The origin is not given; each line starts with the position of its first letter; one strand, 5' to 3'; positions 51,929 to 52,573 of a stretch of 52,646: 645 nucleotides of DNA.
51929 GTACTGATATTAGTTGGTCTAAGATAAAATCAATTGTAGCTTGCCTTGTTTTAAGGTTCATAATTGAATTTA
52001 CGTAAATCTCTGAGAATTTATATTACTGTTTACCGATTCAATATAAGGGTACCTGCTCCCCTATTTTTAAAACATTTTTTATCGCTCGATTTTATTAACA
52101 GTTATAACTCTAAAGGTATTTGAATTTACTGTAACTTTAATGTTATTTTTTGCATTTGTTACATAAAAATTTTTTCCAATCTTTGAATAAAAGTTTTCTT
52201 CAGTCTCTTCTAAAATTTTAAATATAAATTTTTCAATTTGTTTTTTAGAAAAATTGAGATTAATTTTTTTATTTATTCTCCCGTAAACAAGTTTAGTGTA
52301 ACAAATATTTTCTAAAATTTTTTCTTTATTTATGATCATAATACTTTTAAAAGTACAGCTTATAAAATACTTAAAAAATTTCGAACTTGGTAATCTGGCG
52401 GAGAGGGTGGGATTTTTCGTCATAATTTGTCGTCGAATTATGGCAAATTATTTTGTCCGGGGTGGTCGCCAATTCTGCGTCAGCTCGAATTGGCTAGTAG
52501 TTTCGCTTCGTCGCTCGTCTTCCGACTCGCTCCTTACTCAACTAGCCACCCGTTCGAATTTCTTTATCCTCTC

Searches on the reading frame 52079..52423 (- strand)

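Call 11: search_protein_families(library=pfam, max_evalue=0.01, proteins=[window:52079-52423:-])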
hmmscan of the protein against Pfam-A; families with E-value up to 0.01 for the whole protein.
window:52079-52423:- (114 aa): 1 family
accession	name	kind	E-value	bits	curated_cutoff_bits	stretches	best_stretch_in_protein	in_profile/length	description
PF12636.12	DUF3781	-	1.2e-16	60.8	27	1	36-109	3-71/72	Protein of unknown function (DUF3781)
